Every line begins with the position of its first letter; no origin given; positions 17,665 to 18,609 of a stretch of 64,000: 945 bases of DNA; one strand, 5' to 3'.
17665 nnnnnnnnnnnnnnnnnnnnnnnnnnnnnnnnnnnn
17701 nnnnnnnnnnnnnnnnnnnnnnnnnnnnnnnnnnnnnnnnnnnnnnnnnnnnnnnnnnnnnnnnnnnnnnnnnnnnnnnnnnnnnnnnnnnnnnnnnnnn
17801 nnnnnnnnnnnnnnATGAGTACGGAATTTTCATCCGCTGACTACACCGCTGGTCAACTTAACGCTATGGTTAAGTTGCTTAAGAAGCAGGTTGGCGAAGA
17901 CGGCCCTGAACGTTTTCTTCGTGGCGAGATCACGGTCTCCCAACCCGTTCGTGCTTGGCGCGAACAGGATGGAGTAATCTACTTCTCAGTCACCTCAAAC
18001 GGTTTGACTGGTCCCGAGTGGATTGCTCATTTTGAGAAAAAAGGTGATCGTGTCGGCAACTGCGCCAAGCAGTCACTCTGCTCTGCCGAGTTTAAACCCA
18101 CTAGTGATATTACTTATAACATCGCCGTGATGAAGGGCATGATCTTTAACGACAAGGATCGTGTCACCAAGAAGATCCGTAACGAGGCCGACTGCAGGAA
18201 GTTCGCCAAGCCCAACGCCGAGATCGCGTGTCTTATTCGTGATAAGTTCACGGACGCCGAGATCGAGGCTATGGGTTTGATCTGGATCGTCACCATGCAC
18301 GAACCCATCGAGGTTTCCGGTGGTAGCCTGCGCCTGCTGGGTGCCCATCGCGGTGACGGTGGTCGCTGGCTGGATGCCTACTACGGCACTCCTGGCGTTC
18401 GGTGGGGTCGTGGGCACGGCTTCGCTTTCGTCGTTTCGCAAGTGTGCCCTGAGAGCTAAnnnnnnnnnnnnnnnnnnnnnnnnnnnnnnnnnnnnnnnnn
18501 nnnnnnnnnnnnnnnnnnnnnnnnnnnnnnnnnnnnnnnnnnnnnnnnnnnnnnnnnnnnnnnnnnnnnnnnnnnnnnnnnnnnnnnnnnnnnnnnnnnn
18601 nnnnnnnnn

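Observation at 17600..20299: Complete diversity-generating retroelement with a textbook adenine-specific VR/TR pair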

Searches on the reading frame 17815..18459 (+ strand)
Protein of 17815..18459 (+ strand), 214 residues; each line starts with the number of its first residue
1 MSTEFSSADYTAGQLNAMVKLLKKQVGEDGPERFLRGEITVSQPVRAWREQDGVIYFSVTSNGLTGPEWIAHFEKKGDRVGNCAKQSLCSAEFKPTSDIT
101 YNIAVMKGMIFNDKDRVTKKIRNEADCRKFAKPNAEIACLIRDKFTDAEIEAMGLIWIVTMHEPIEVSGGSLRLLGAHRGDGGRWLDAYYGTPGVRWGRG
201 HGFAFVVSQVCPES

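Call 4: search_protein_families(library=pfam, proteins=[window:17815-18459:+], max_evalue=1)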
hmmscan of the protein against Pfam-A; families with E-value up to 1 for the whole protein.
window:17815-18459:+ (214 aa): 0 families

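Call 5: search_protein_families(library=ncbifam, proteins=[window:17815-18459:+], max_evalue=1)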
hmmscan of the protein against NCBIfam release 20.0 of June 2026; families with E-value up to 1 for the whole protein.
window:17815-18459:+ (214 aa): 0 families

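Call 11: find_homologous_proteins(query=window:17815-18456:+, max_evalue=0.001)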
Query window:17815-18456:+ (214 aa): 1185 proteins with E <= 0.001 among 1282 candidates; the best 120 are listed.
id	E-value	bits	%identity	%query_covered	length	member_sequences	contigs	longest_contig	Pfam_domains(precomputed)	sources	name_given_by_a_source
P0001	2.5e-141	486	99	100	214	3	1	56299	-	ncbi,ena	-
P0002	1.4e-98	347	73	98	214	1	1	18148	-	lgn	-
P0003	1.7e-98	346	75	98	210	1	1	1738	-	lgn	-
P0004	1.3e-95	337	71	100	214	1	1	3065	-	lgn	-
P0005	3.1e-94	332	72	98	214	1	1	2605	-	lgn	-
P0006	3.0e-89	316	69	98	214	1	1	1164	-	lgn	-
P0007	3.4e-89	316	70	98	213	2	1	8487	-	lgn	-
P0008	2.5e-87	310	65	99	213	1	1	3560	-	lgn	-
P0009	9.7e-87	308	66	100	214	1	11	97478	-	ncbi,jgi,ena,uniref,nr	ncbi:hypothetical protein A3B19_02420 [Candidatus Giovannonibacteria bacterium RIFCSPLOWO2_01_FULL_4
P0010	2.0e-86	307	67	99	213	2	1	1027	-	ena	-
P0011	3.6e-85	303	68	98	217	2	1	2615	-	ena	-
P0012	1.4e-84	301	67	99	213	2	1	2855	-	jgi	-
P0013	4.9e-84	299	68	98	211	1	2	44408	-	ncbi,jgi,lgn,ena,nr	ncbi:hypothetical protein KKA27_03695 [Patescibacteria group bacterium]|nr:hypothetical protein [Pat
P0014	9.0e-84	298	64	99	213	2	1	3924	-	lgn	-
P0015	2.7e-83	297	68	97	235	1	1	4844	-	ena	-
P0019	2.5e-82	294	63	100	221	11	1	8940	-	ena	-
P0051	9.5e-79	282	63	99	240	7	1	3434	-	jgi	-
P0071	5.4e-78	279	64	100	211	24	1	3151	-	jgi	-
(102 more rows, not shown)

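Call 13: list_cluster_members(proteins=[P0001, window:17815-18456:+])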
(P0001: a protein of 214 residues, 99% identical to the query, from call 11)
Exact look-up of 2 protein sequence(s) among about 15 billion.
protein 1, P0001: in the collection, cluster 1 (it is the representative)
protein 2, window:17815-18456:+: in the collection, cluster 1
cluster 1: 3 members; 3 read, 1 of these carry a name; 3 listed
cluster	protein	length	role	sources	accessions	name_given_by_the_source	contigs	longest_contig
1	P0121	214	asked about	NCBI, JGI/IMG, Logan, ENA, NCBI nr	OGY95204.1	MAG: hypothetical protein A2611_00660 [Candidatus Komeilibacteria bacterium ...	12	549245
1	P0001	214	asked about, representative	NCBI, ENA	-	-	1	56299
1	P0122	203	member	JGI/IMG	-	-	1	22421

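Call 16: find_encoding_contigs(protein=P0009, flank=5000, max_places=3)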
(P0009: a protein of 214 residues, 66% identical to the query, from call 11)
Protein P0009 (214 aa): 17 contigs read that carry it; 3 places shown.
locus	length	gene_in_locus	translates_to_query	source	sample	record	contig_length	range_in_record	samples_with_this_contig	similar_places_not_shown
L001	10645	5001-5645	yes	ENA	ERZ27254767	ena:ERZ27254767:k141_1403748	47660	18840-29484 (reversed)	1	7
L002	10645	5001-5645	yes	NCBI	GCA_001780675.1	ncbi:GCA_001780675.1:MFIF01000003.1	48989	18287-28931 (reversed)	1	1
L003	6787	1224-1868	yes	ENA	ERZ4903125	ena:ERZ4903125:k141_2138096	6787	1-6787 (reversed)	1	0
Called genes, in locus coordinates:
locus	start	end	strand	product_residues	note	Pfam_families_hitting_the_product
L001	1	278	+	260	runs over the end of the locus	PF01026:TatD_DNase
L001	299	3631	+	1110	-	PF00133:tRNA-synt_1, PF09334:tRNA-synt_1g, PF04480:DUF559, PF13603:tRNA-synt_1_2, PF00293:NUDIX, PF00133:tRNA-synt_1, PF09334:tRNA-synt_1g (weak), PF08264:Anticodon_1, +1 more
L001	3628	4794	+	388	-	PF00464:SHMT, PF00155:Aminotran_1_2 (weak)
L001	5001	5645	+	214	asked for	-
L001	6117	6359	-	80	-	PF22296:bAvd (weak)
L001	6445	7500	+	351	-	PF00078:RVT_1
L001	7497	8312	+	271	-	PF00763:THF_DHG_CYH, PF02882:THF_DHG_CYH_C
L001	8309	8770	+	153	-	PF01569:PAP2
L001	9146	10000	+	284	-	PF02195:ParB_N, PF17762:HTH_ParB, PF23552:ParB_C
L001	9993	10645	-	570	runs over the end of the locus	PF13328:HD_4, PF01966:HD, PF04607:RelA_SpoT, PF02824:TGS, PF01842:ACT (weak)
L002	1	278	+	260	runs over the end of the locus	PF01026:TatD_DNase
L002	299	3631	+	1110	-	PF00133:tRNA-synt_1, PF09334:tRNA-synt_1g, PF04480:DUF559, PF13603:tRNA-synt_1_2, PF00293:NUDIX, PF00133:tRNA-synt_1, PF09334:tRNA-synt_1g (weak), PF08264:Anticodon_1, +1 more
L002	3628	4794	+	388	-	PF00464:SHMT, PF00155:Aminotran_1_2 (weak)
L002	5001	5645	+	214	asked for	-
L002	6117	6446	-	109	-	PF22296:bAvd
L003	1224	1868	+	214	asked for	-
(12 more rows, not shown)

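Call 18: find_related_loci(query=A1, collection=genome_contigs, flank=4000)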
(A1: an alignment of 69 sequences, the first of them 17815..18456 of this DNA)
Query A1 (214 aa) in genome_contigs; peptide patterns used: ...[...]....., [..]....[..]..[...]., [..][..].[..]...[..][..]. (x = any residue, [..] = any of these).
273 stretches matched a pattern; 235 encode a relative of the query (tblastn E <= 1e-3); the best 80 are kept; 80 distinct loci.
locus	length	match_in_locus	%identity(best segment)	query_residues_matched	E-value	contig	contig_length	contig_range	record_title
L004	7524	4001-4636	66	3-214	4e-91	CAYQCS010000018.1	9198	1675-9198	MAG TPA_asm: uncultured Candidatus Saccharibacteria bacterium isolate SRP135725_co1_650 genome assembly, contig: NODE_10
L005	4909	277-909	68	1-210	4e-90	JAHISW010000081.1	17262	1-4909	MAG: Patescibacteria group bacterium isolate MM_PC_MetaG.mb.190 MM_PC_MetaG.mb.190_k141_1605275, whole genome shotgun se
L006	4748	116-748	67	1-211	1e-89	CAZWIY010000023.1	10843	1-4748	MAG TPA_asm: uncultured Candidatus Saccharibacteria bacterium isolate SRP278252_co1_58 genome assembly, contig: NODE_110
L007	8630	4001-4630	65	2-211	2e-88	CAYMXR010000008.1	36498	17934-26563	MAG TPA_asm: uncultured Candidatus Saccharibacteria bacterium isolate SRP285395_co1_44 genome assembly, contig: NODE_159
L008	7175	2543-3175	64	1-214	3e-86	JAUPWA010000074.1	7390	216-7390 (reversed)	MAG: Patescibacteria group bacterium isolate erpe_2018_sw_42hr_WHONDRS-SW48-000099_B_bin.61 scaffold_1582603, whole geno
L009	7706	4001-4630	64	1-213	4e-85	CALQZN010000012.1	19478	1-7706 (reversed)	MAG: Candidatus Nomurabacteria bacterium isolate MoH-23oct19-148 genome assembly, contig: MoH-23oct19-C3521, whole genom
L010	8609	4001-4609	66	1-205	3e-85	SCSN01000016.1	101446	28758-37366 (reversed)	MAG: Patescibacteria group bacterium isolate FW215_bin.14 FW215_bin.14-131202, whole genome shotgun sequence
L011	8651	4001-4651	63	1-213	2e-85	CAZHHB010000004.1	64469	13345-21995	MAG TPA_asm: uncultured Candidatus Saccharibacteria bacterium isolate ERP113451_co1_453 genome assembly, contig: NODE_29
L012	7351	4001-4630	64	1-213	2e-85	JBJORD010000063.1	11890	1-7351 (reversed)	MAG: Candidatus Parcubacteria bacterium isolate yakimariver_2019_sw_WHONDRS-S19S_0060_B_bin.95 scaffold_86416, whole gen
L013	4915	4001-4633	62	1-214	2e-84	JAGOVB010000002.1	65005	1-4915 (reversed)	MAG: Candidatus Paceibacterota bacterium isolate Gw_Eff_bin_536 Gw_Eff_620_length_65005_cov_8.782469, whole genome shotg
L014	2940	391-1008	62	1-205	2e-85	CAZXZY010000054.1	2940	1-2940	MAG TPA_asm: uncultured Gammaproteobacteria bacterium isolate binchicken_co28_77 genome assembly, contig: NODE_25335_len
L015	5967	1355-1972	62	1-205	3e-84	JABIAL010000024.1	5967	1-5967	MAG: bacterium isolate SI048_bin106 k141_1181282, whole genome shotgun sequence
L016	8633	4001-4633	62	1-214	2e-83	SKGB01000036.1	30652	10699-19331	MAG: Candidatus Nomurabacteria bacterium isolate CSBr16_119 CSBr16-753, whole genome shotgun sequence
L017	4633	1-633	64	1-214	1e-83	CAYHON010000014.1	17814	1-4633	MAG TPA_asm: uncultured Candidatus Saccharibacteria bacterium isolate ERP119705_co14_178 genome assembly, contig: NODE_3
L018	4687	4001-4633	64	1-214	2e-83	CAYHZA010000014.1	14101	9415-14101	MAG TPA_asm: uncultured Candidatus Saccharibacteria bacterium isolate ERP119705_co17_168 genome assembly, contig: NODE_5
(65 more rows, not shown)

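Call 22: predict_structure(alignment_id=A1)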
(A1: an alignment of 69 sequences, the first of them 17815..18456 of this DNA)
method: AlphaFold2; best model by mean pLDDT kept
length: 214 residues; sequences in the alignment: 69
mean_pLDDT: 87.4   pTM: 0.76
mean pLDDT of the five models: 87.4, 85.2, 84.4, 82.8, 81.6
residues with pLDDT >= 90: 136; 70-90: 58; 50-70: 11; < 50: 9
segments of 3 or more residues with pLDDT < 50: 1-8
pLDDT, mean of each block of 10 residues (from residue 1): 45 78 85 84 73 94 96 96 93 92 96 94 96 96 93 92 84 87 87 88 94 63
secondary structure, 60 per line:
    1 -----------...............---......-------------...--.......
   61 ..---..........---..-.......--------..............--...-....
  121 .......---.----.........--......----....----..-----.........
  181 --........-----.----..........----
elements in order: H12-26 H30-35 E49-51 E54-62 H66-75 H82-88 E97-107 H118-127 H136-144 H147-152 E157-160 E172-180 E183-190 E201-210

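Call 35: fold_search(model_id=the predicted structure, library=pdb)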
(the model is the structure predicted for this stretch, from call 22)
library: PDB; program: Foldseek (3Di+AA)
matches with E <= 10: 550; with E <= 0.001: 0
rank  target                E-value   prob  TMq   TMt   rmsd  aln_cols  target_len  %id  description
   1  1c3a_A                6.6e-02  0.13  0.19  0.26  16.0       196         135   10  CRYSTAL STRUCTURE OF FLAVOCETIN-A FROM THE HABU SNAKE VENOM, A NOVEL CYCLIC TETRAMER OF C-TYPE LECTIN-LIKE HETERODIMER (released 2000-03-06)
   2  1jwi_B                9.2e-02  0.08  0.14  0.20  14.9       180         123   10  Crystal Structure of Bitiscetin, a von Willeband Factor-dependent Platelet Aggregation Inducer. (released 2001-11-28)
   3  1y17_A                1.0e-01  0.08  0.14  0.19  14.8       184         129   16  crystal structure of Aa-X-bp-II, a snake venom protein with the activity of binding to coagulation factor X from Agkis (released 2006-03-07)
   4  1sb2_B                1.3e-01  0.07  0.14  0.20  15.2       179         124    9  High resolution Structure determination of rhodocetin (released 2005-02-01)
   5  3als_A                1.5e-01  0.06  0.15  0.20  16.7       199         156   11  Crystal structure of CEL-IV (released 2011-01-19)
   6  3ubu_B                1.5e-01  0.05  0.14  0.18  14.9       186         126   12  Crystal structure of agkisacucetin, a GpIb-binding snaclec (snake C-type lectin) that inhibits platelet (released 2012-04-11)
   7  1ukm_B                1.7e-01  0.08  0.16  0.24  15.6       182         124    8  Crystal structure of EMS16, an Antagonist of collagen receptor integrin alpha2beta1 (GPIa/IIa) (released 2003-11-04)
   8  3alu_A                1.7e-01  0.06  0.15  0.19  17.2       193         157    9  Crystal structure of CEL-IV complexed with Raffinose (released 2011-01-19)
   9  3bx4_C                2.0e-01  0.08  0.18  0.25  16.1       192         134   14  Crystal structure of the snake venom toxin aggretin (released 2008-08-26)
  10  1wt9_A                2.0e-01  0.06  0.14  0.19  15.7       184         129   14  crystal structure of Aa-X-bp-I, a snake venom protein with the activity of binding to coagulation factor X from Agkist (released 2006-03-07)
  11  2m94_MODEL_1_A        2.0e-01  0.04  0.13  0.16  13.8       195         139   11  NMR structure of the lymphocyte receptor NKR-P1A (released 2014-06-11)
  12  1iod_A                2.4e-01  0.07  0.16  0.22  14.1       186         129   12  CRYSTAL STRUCTURE OF THE COMPLEX BETWEEN THE COAGULATION FACTOR X BINDING PROTEIN FROM SNAKE VENOM AND THE GLA DOMAIN  (released 2001-06-27)
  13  1v4l_A                2.6e-01  0.08  0.18  0.25  15.9       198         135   11  Crystal structure of a platelet agglutination factor isolated from the venom of Taiwan habu (Trimeresurus mucrosquamat (released 2003-12-02)
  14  1uos_B                2.7e-01  0.06  0.15  0.23  14.9       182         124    6  The Crystal Structure of the Snake Venom Toxin Convulxin (released 2003-10-14)
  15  1uos_A                3.1e-01  0.07  0.18  0.26  16.2       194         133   10  The Crystal Structure of the Snake Venom Toxin Convulxin (released 2003-10-14)
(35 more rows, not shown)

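Call 38: find_encoding_contigs(protein=window:17815-18459:+, flank=3000, max_places=10)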
Protein window:17815-18459:+ (214 aa): 21 contigs read that carry it; 10 places shown.
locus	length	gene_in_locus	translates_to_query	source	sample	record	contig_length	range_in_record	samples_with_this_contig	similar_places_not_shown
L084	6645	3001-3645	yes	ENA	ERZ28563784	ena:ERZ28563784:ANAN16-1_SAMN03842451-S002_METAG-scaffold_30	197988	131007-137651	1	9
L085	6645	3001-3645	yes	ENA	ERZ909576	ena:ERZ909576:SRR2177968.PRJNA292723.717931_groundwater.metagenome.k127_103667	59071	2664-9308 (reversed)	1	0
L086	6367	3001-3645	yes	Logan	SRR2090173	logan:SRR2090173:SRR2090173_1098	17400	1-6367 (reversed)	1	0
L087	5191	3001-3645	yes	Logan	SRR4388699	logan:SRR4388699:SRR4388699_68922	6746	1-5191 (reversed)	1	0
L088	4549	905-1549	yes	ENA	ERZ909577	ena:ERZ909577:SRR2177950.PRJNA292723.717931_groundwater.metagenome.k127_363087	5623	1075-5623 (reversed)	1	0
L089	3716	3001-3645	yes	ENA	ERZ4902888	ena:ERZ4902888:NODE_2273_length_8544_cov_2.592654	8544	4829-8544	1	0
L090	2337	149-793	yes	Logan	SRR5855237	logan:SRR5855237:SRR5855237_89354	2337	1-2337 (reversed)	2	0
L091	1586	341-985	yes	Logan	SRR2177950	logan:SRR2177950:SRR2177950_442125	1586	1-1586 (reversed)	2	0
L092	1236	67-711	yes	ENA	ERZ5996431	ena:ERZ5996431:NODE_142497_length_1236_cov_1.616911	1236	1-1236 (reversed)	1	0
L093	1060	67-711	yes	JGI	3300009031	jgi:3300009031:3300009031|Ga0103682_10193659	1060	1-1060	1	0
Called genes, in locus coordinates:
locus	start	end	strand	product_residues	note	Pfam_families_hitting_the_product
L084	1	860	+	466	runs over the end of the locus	PF02878:PGM_PMM_I, PF02879:PGM_PMM_II, PF02880:PGM_PMM_III, PF00408:PGM_PMM_IV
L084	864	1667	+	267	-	PF01177:Asp_Glu_race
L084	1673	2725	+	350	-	PF00389:2-Hacid_dh, PF02826:2-Hacid_dh_C, PF07991:KARI_N (faint)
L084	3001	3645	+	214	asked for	-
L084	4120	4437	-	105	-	PF22296:bAvd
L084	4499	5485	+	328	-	PF00078:RVT_1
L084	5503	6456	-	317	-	PF00579:tRNA-synt_1b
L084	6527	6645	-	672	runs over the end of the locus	PF00753:Lactamase_B, PF12706:Lactamase_B_2, PF22505:RNase_J_b_CASP, PF07521:RMMBL (weak), PF17770:RNase_J_C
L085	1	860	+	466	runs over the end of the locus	PF02878:PGM_PMM_I, PF02879:PGM_PMM_II, PF02880:PGM_PMM_III, PF00408:PGM_PMM_IV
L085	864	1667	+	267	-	PF01177:Asp_Glu_race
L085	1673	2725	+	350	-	PF00389:2-Hacid_dh, PF02826:2-Hacid_dh_C, PF07991:KARI_N (faint)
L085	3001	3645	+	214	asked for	-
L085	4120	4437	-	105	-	PF22296:bAvd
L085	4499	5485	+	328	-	PF00078:RVT_1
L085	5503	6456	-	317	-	PF00579:tRNA-synt_1b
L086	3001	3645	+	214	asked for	-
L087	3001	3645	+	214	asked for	-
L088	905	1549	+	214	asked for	-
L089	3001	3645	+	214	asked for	-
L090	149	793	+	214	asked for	-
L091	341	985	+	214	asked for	-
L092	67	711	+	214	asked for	-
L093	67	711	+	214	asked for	-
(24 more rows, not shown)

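Call 39: find_encoding_contigs(protein=P0001, flank=3000, max_places=4)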
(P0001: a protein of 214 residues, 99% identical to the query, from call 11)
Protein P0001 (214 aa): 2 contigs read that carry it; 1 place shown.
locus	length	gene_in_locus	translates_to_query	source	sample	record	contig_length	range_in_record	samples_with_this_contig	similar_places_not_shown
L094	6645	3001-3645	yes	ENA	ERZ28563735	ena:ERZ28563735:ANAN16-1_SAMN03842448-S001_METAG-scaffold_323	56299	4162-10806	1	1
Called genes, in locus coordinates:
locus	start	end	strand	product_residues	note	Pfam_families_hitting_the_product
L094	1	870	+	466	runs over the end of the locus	PF02878:PGM_PMM_I, PF02879:PGM_PMM_II, PF02880:PGM_PMM_III, PF00408:PGM_PMM_IV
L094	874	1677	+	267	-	PF01177:Asp_Glu_race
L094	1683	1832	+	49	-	-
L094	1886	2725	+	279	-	PF00389:2-Hacid_dh, PF02826:2-Hacid_dh_C, PF07991:KARI_N (weak)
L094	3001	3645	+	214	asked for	-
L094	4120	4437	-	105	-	PF22296:bAvd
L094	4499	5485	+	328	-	PF00078:RVT_1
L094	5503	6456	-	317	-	PF00579:tRNA-synt_1b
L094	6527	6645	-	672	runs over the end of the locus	PF00753:Lactamase_B, PF12706:Lactamase_B_2, PF22505:RNase_J_b_CASP, PF07521:RMMBL (weak), PF17770:RNase_J_C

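Call 73: list_cluster_members(proteins=[P0071, P0019, P0051])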
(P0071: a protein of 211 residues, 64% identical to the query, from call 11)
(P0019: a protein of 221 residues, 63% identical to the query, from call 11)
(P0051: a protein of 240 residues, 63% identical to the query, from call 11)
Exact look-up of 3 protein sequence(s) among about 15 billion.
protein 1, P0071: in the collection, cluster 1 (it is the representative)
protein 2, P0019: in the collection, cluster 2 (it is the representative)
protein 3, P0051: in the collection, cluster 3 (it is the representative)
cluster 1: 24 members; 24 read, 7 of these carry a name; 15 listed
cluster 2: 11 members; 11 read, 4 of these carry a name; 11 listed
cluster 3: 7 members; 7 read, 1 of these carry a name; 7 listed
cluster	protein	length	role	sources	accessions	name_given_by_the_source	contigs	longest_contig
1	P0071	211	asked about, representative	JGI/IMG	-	-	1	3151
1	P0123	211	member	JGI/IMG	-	hypothetical protein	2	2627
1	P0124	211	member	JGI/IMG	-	hypothetical protein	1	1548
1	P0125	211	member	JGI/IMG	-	hypothetical protein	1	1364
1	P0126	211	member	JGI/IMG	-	hypothetical protein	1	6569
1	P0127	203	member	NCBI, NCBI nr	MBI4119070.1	MAG: hypothetical protein HY452_02300, partial [Parcubacteria group bacterium] | hypothetical protein [Parcubacteria group bacterium]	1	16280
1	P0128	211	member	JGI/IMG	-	hypothetical protein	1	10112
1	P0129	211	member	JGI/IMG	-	hypothetical protein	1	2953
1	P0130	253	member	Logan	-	-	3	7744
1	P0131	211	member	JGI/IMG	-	-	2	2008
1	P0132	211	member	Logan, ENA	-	-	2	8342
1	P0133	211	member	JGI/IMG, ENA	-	-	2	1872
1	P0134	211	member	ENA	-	-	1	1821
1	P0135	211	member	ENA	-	-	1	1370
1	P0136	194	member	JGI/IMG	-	-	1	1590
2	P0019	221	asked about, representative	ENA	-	-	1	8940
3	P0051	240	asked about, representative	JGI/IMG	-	-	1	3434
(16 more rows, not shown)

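Call 87: find_related_loci(query=A1, collection=viral_contigs, flank=4000)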
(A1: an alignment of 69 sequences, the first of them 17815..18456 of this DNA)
Query A1 (214 aa) in viral_contigs; peptide patterns used: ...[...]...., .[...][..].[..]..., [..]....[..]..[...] (x = any residue, [..] = any of these).
82 stretches matched a pattern; 1 encode a relative of the query (tblastn E <= 1e-3); 1 distinct loci.
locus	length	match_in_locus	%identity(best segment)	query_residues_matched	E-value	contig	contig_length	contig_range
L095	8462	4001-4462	53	57-210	6e-50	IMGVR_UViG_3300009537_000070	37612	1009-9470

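Call 96: search_solved_structures(query=A1, max_evalue=1)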
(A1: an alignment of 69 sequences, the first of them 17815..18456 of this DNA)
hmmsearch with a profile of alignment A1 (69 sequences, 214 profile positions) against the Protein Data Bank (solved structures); distinct sequences matched with E-value up to 1: 2.
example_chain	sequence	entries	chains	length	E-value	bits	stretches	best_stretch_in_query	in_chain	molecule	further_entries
9ncf_S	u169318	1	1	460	0.15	14.7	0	42-92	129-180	Immunoglobulin-like domain protein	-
1x3k_A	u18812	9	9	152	0.99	12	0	4-74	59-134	hemoglobin component V | Hemoglobin V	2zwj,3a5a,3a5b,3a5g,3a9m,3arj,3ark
